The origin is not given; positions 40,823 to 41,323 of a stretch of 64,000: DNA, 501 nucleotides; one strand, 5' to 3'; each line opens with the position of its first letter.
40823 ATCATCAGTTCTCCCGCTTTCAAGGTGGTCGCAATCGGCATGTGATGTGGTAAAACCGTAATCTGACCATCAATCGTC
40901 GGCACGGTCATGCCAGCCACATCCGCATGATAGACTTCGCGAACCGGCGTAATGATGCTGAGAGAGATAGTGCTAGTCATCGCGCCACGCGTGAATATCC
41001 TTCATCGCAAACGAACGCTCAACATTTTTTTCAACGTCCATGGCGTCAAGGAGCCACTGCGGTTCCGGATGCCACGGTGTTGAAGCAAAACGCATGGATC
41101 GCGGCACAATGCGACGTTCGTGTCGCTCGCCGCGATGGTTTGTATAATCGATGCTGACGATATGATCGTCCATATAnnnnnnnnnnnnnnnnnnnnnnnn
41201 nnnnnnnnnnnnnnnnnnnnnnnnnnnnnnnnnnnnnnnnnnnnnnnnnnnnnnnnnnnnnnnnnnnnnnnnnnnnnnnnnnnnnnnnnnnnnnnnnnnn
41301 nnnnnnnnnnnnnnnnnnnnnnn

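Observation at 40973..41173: Unannotated 66-aa gene inserted between atpD and atpC, in frame with atpD across TAA-TAT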

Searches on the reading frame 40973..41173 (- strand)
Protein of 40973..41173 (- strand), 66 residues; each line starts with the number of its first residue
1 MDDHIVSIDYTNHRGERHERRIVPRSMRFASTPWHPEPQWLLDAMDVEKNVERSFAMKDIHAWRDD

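Call 3: search_protein_families(library=pfam, proteins=[window:40973-41173:-], max_evalue=1)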
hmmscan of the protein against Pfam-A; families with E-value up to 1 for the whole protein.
window:40973-41173:- (66 aa): 1 family
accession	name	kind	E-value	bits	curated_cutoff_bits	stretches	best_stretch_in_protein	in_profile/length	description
PF13280.12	WYL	-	0.0052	17.2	21.8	1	2-62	12-67/70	WYL domain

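Call 4: search_protein_families(library=ncbifam, proteins=[window:40973-41173:-], max_evalue=10)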
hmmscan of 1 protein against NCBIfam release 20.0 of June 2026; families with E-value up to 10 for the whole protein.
window:40973-41173:- (66 aa): 0 families

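Call 5: search_solved_structures(query=window:40976-41173:-, max_evalue=10, show_alignments=3)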
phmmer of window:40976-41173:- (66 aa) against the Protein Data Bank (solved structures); distinct sequences matched with E-value up to 10: 5.
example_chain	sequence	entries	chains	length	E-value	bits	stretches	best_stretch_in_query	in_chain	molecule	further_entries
4gk9_A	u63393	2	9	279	6e-06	29.8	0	30-51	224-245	agglutinin (BOA) | Burkholderia oklahomensis agglutinin (BOA)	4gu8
7dc0_A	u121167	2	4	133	0.00022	24.8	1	23-54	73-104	Lectin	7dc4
4fbo_A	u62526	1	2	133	0.00028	24.5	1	29-49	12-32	Pseudomonas fluorescens agglutinin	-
4fbr_A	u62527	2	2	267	0.00033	24.3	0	30-53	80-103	Myxobacterial hemagglutinin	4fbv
7umj_AA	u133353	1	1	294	0.64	13.9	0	30-43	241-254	Lectin SfL-1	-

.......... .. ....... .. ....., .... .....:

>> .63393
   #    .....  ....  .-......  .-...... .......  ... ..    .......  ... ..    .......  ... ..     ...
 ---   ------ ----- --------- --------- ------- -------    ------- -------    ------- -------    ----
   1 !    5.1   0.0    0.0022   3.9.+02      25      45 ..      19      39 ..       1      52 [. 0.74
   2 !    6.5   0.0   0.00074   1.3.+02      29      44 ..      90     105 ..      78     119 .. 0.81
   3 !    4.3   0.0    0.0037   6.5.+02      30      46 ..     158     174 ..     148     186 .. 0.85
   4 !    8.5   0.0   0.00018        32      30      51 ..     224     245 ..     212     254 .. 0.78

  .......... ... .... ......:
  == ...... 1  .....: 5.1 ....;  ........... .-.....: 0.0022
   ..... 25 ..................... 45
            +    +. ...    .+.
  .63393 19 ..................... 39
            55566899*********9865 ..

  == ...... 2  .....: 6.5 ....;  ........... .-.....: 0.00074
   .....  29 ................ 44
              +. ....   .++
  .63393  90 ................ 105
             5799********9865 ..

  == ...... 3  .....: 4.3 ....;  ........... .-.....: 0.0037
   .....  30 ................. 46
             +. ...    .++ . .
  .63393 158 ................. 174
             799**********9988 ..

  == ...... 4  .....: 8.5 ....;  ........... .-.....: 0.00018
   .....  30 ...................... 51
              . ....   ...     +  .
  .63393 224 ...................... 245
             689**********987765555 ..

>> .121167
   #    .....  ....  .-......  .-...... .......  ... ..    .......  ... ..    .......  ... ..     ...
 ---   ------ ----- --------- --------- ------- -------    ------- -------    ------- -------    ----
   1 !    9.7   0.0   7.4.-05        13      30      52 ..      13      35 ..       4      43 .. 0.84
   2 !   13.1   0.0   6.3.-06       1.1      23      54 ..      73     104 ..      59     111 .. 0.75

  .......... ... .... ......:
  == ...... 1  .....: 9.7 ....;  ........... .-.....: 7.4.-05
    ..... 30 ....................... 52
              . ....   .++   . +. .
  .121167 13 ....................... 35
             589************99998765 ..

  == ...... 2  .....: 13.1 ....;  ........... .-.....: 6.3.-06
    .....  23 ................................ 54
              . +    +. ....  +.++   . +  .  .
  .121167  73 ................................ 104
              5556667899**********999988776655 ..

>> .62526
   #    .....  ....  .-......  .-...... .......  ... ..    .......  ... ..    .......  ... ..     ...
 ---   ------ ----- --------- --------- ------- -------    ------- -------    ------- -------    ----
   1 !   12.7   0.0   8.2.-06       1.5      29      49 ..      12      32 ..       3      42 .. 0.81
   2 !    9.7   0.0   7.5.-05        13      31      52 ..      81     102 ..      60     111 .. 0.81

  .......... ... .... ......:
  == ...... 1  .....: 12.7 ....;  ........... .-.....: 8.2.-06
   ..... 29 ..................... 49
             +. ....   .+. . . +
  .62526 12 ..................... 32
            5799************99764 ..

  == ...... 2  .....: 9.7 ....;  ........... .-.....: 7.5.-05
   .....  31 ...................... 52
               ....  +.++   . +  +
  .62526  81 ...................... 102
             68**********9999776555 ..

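Call 6: find_homologous_proteins(query=window:40976-41173:-, max_evalue=0.01)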
Query window:40976-41173:- (66 aa): 28 proteins with E <= 0.01 among 28 candidates.
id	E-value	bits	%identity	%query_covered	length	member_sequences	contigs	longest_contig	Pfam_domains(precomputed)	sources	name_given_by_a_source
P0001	4.0e-39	149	100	100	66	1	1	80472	-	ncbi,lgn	-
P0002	3.8e-22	95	70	91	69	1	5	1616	-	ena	-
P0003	6.4e-22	95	69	94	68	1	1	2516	-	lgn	-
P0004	6.6e-22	95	67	97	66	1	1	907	PF13280.13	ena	-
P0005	3.1e-21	92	71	94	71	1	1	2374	-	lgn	-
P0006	7.8e-21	91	69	89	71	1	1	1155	-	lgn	-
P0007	9.4e-21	91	66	97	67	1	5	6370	PF13280.13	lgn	-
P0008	4.2e-20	89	65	94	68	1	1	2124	-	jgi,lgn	jgi:predicted DNA-binding transcriptional regulator YafY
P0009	1.6e-19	87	68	89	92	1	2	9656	PF13280.13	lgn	-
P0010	1.9e-19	87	69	88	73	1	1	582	-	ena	-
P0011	1.1e-18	84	65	94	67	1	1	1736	-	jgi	jgi:predicted DNA-binding transcriptional regulator YafY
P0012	5.0e-18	82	62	92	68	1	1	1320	-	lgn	-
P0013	5.0e-18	82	62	95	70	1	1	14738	-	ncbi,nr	ncbi:MAG: hypothetical protein Q7R39_11035 [Dehalococcoidia bacterium]|nr:hypothetical protein [Deha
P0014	5.1e-18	82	66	88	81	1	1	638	PF13280.13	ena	-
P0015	8.9e-18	81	62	92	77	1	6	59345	PF13280.13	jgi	jgi:predicted DNA-binding transcriptional regulator YafY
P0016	9.6e-18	81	61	89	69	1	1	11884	PF13280.13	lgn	-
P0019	1.5e-17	81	65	92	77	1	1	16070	-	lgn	-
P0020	3.2e-17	80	64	88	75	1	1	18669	-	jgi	jgi:predicted DNA-binding transcriptional regulator YafY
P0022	5.0e-17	79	63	89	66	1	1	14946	PF13280.13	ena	-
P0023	5.0e-14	70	53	94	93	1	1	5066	PF13280.13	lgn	-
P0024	5.2e-13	66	52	97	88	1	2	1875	PF13280.13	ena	-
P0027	3.7e-12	64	55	80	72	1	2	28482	-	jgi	jgi:hypothetical protein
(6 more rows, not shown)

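Call 8: find_encoding_contigs(protein=P0015, flank=6000, max_places=3)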
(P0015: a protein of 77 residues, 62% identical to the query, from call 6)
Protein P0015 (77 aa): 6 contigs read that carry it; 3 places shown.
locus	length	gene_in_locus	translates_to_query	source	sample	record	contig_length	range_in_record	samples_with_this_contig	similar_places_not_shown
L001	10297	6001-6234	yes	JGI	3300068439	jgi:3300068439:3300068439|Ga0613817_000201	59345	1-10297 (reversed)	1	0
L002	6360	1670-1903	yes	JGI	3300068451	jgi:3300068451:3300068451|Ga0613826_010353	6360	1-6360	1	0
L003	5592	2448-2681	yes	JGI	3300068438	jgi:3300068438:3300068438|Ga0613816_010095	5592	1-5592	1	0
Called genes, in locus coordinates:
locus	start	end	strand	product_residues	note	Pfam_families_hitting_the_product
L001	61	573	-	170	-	-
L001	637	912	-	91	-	-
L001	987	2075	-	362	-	PF13252:Phage_capsid_3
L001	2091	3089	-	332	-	-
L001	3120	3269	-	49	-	-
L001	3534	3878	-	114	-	-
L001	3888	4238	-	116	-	PF10686:YAcAr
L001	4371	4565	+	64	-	-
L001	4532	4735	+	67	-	-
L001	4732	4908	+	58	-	-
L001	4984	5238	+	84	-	PF11753:DUF3310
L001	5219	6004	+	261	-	PF02511:Thy1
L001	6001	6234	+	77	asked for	PF13280:WYL (weak)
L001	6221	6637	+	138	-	PF11750:DUF3307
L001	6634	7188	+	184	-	-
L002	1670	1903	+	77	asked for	PF13280:WYL (weak)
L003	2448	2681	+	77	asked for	PF13280:WYL (weak)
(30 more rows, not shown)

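Call 9: find_encoding_contigs(protein=P0027, flank=6000, max_places=2)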
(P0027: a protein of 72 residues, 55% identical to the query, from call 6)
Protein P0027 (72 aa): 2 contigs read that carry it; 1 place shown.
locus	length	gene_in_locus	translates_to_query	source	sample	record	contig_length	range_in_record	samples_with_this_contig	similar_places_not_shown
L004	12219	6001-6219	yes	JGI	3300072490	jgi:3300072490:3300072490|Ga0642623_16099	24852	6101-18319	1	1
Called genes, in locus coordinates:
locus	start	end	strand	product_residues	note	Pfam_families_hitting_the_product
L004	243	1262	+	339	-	PF00145:DNA_methylase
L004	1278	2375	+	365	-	PF00712:DNA_pol3_beta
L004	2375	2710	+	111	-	-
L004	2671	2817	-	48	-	-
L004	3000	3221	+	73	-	-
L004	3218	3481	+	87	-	-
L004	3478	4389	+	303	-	PF18909:dGTP_diPhyd_N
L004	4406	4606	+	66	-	PF02599:CsrA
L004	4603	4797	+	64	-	-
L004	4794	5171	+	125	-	-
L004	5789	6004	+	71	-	-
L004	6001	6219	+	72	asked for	-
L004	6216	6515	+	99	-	PF07618:DUF1580 (weak)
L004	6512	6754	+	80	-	-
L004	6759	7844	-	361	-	PF00589:Phage_integrase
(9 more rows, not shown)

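Call 10: find_encoding_contigs(protein=P0020, flank=6000, max_places=2)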
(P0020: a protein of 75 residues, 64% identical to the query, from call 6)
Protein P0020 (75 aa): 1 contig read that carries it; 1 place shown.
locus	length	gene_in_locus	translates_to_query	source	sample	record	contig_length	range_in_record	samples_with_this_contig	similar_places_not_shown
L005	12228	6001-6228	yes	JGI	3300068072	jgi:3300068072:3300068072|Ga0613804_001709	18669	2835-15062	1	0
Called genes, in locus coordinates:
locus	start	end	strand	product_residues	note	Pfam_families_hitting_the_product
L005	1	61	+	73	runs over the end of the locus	-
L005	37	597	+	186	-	PF16473:Rv2179c-like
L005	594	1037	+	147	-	PF00383:dCMP_cyt_deam_1, PF14437:MafB19-deam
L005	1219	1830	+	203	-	-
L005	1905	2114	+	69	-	PF00476:DNA_pol_A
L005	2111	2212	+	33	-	-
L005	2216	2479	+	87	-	-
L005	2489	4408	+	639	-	PF01612:DNA_pol_A_exo1 (weak), PF00476:DNA_pol_A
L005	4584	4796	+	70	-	-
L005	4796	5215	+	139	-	-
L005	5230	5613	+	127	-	-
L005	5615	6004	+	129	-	-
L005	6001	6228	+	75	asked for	-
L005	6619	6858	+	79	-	-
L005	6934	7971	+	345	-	-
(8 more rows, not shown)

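Call 11: find_encoding_contigs(protein=P0013, flank=6000, max_places=2)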
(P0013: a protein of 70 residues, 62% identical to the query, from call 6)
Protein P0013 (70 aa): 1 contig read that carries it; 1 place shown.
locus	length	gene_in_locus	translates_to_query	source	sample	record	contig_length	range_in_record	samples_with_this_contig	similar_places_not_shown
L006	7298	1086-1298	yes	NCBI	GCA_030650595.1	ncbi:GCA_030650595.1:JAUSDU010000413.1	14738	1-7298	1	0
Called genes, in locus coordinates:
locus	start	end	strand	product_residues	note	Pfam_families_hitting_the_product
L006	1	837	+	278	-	PF02086:MethyltransfD12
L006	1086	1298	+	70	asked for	-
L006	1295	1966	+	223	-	PF06941:NT5C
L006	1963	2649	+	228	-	-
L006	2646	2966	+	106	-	-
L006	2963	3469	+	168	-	PF18143:HAD_SAK_2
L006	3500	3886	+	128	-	-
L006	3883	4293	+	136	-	-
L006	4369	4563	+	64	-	-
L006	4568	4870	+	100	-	-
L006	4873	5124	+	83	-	-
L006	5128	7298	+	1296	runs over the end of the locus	PF03167:UDG, PF00476:DNA_pol_A, PF14890:Intein_splicing, PF14528:LAGLIDADG_3, PF00476:DNA_pol_A (weak)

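Call 12: find_encoding_contigs(protein=P0001, flank=3000, max_places=3)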
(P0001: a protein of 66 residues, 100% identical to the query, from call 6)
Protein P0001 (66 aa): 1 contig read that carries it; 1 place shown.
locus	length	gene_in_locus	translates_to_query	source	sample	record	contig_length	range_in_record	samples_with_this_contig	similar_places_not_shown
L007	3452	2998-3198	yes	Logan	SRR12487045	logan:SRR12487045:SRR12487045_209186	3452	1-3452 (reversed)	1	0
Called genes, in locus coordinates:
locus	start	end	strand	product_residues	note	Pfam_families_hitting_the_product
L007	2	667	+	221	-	?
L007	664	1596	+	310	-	PF00231:ATP-synt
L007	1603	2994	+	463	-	PF02874:ATP-synt_ab_N, PF00006:ATP-synt_ab, PF22919:ATP-synt_VA_C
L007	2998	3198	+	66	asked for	-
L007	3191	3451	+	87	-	?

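Call 13: find_encoding_contigs(protein=P0019, flank=6000, max_places=2)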
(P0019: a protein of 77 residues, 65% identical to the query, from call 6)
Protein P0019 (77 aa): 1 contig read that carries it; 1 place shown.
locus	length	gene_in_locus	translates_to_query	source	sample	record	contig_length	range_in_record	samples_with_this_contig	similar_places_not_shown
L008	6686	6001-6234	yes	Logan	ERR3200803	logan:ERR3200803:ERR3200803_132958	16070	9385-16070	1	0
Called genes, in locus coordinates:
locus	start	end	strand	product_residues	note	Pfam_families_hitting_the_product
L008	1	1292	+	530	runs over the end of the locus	PF02543:Carbam_trans_N, PF16861:Carbam_trans_C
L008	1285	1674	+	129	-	PF01503:PRA-PH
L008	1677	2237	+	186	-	-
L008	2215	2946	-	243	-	-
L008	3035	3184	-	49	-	-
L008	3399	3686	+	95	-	-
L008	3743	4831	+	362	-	PF01068:DNA_ligase_A_M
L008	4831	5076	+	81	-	-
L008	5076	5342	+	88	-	-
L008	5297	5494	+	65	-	-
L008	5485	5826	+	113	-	-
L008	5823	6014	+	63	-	-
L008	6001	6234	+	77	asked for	-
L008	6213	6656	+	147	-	PF00293:NUDIX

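Call 14: find_encoding_contigs(protein=P0022, flank=6000, max_places=2)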
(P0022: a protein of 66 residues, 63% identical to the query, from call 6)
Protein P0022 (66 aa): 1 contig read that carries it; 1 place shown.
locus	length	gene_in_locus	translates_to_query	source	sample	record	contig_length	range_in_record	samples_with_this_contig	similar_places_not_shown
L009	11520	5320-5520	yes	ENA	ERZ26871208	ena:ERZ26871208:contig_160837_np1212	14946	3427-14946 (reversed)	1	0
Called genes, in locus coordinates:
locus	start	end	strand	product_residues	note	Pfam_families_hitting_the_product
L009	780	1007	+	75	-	-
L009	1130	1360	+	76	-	-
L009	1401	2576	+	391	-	-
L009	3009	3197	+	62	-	-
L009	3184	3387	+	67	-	-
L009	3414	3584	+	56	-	-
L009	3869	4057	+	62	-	-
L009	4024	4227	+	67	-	-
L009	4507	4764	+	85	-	-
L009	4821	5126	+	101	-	-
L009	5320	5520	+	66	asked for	PF13280:WYL (faint)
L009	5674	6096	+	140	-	-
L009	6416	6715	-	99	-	-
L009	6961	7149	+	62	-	-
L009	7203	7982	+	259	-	-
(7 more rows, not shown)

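Call 15: find_encoding_contigs(protein=P0007, flank=6000, max_places=3)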
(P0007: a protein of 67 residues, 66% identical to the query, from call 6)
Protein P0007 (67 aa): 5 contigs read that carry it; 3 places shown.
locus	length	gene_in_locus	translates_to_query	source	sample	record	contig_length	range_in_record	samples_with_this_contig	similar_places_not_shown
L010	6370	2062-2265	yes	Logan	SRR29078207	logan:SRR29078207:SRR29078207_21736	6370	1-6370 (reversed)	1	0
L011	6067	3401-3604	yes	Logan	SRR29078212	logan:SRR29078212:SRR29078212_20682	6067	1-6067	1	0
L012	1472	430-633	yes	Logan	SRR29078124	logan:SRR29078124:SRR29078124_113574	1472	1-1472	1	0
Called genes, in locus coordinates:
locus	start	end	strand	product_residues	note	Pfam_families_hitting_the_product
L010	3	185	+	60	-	?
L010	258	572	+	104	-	-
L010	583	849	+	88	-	-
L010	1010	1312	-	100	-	-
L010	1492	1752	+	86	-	-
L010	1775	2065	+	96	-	-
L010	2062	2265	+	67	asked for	PF13280:WYL (weak)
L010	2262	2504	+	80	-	-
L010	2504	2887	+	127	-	-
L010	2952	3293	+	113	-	-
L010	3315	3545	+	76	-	-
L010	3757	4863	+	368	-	-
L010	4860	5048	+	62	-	-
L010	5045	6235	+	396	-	-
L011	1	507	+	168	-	?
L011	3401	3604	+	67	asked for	PF13280:WYL (weak)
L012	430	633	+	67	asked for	PF13280:WYL (weak)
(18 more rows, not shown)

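Call 17: search_protein_representatives(protein=window:40976-41173:-)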
Query: 66 residues. Proteins with E-value up to 0.001 (for the whole library): 3877; up to 1e-10: 1107; up to 1e-30: 1. The best 150 are listed.
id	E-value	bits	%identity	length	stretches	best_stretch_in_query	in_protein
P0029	3.9e-37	141.1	54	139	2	6-65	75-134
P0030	3.0e-22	94.0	67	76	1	4-64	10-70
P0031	9.7e-21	89.2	58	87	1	3-64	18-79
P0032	1.2e-20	88.9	66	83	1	6-64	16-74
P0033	2.1e-20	88.2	63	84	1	2-64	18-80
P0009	4.9e-20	87.0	68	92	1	6-64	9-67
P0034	8.0e-20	86.3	69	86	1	4-64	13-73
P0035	2.3e-19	84.9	64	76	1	6-66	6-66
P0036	3.5e-19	84.3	60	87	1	6-65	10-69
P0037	4.2e-19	84.1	62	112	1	4-64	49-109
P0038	5.5e-19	83.7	64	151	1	5-62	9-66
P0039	5.8e-19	83.6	66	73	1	6-64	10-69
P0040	7.9e-19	83.2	63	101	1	4-63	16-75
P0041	9.8e-19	82.9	60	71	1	2-64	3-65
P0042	1.1e-18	82.8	63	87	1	6-65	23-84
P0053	7.5e-18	80.1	65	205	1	6-65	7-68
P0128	8.1e-16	73.7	59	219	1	6-64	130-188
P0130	8.8e-16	73.6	66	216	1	3-61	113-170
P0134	1.1e-15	73.3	57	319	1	4-66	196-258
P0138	1.2e-15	73.1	61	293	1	6-61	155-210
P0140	1.2e-15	73.1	63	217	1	6-64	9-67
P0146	1.6e-15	72.8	61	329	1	5-60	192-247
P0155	2.0e-15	72.5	66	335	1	3-61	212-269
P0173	3.9e-15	71.5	63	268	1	7-60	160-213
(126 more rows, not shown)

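Call 22: search_protein_families(library=phrogs, proteins=[window:40976-41173:-, P0015, P0009, P0029], max_evalue=0.01)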
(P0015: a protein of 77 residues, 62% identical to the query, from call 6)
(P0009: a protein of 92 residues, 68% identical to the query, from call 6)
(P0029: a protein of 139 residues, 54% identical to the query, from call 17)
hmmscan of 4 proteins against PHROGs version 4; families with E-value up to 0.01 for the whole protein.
window:40976-41173:- (66 aa): 2 families
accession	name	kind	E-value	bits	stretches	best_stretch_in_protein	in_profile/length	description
phrog_3715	-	unknown function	3.3e-19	70.4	1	3-61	129-187/251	-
phrog_13105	-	unknown function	0.0017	19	1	2-61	158-210/239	-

P0015 (77 aa): 1 family
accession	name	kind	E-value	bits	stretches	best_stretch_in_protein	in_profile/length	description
phrog_3715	-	unknown function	2.2e-20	74.2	1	10-75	128-193/251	-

P0009 (92 aa): 2 families
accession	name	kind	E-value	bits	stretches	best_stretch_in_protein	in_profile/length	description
phrog_3715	-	unknown function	2.5e-19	70.7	1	7-64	130-187/251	-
phrog_13105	-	unknown function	8.2e-05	23.3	1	9-73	162-219/239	-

P0029 (139 aa): 3 families
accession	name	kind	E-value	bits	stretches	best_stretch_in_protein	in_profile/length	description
phrog_3715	-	unknown function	1.5e-41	143.6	2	71-135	128-192/251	-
phrog_38094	-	unknown function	0.00011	23.5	0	39-107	44-115/118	-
phrog_13105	-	unknown function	0.00025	21.7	0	4-34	161-191/239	-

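Call 23: search_protein_families(library=pfam, proteins=[P0134, P0146, P0155, P0138, P0029, P0053, P0128, P0130, P0140, P0173], max_evalue=0.001)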
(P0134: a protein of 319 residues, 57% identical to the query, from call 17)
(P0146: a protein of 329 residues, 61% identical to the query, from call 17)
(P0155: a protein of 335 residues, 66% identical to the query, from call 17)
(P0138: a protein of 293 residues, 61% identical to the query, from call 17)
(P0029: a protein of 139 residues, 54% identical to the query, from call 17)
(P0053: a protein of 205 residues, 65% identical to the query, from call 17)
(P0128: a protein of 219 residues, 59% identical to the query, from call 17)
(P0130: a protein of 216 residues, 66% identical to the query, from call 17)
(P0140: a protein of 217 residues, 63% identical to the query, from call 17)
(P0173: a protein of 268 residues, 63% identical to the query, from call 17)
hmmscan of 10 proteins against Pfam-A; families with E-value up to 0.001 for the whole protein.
P0134 (319 aa): 0 families

P0146 (329 aa): 0 families

P0155 (335 aa): 0 families

P0138 (293 aa): 0 families

P0029 (139 aa): 1 family
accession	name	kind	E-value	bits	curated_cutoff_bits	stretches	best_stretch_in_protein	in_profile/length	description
PF13280.12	WYL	-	5.2e-05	23.6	21.8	0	4-61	15-67/70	WYL domain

P0053 (205 aa): 0 families

P0128 (219 aa): 0 families

P0130 (216 aa): 0 families

P0140 (217 aa): 2 families
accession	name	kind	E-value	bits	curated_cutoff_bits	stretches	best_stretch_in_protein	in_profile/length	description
PF00293.34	NUDIX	-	2.6e-20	73.2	21.1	1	83-195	2-122/134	NUDIX domain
PF14815.12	NUDIX_4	-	6.9e-07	29.5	35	1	88-143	2-54/113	NUDIX domain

P0173 (268 aa): 0 families
